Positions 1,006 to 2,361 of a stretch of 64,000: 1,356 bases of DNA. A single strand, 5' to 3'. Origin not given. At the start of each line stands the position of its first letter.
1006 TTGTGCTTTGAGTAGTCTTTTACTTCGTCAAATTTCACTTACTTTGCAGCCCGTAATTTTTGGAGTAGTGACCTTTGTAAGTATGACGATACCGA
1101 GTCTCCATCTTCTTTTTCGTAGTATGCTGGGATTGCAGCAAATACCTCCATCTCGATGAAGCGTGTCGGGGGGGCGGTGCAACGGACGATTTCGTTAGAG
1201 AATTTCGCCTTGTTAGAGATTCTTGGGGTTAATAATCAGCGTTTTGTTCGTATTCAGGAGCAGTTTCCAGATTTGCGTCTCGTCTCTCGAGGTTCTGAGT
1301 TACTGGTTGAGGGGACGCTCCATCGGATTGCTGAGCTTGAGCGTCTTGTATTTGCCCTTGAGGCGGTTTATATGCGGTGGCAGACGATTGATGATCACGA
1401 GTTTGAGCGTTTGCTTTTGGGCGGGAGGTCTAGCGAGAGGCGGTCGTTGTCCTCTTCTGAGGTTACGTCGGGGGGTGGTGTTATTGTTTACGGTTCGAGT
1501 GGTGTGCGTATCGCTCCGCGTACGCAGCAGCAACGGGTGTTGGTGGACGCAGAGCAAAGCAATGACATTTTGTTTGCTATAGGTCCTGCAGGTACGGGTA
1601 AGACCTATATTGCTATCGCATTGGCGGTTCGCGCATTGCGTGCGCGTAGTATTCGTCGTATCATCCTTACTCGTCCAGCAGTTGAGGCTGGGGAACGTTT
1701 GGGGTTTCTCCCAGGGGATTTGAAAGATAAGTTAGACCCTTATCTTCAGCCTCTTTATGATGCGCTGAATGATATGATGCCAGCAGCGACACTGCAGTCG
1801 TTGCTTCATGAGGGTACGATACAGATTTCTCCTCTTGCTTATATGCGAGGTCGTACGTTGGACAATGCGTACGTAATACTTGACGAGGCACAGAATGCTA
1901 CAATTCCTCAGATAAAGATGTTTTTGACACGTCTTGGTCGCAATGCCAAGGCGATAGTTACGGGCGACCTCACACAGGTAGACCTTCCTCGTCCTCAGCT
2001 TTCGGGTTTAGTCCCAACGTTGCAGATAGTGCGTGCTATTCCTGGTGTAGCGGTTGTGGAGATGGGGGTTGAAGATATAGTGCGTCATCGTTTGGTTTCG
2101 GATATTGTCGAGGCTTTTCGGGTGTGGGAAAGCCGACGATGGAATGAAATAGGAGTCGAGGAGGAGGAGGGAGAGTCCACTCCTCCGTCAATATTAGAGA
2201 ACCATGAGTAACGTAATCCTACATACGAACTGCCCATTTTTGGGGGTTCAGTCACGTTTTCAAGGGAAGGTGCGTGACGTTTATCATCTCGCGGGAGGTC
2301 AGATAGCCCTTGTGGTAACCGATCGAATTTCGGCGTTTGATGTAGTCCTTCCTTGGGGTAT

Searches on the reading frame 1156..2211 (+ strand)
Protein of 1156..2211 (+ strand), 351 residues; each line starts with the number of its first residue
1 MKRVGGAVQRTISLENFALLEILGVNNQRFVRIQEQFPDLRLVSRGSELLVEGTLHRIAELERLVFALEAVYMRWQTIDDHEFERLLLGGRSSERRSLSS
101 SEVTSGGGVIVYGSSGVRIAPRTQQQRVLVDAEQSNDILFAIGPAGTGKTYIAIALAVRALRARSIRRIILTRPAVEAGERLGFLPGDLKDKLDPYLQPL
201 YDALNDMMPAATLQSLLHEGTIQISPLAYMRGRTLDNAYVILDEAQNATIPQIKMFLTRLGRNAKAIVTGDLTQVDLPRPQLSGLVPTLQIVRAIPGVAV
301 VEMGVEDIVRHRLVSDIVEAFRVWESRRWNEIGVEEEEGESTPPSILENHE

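Call 29: find_encoding_contigs(protein=window:1156-2211:+, flank=10000, max_places=6)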
Protein window:1156-2211:+ (351 aa): no gene with exactly this product is on record in the collection.
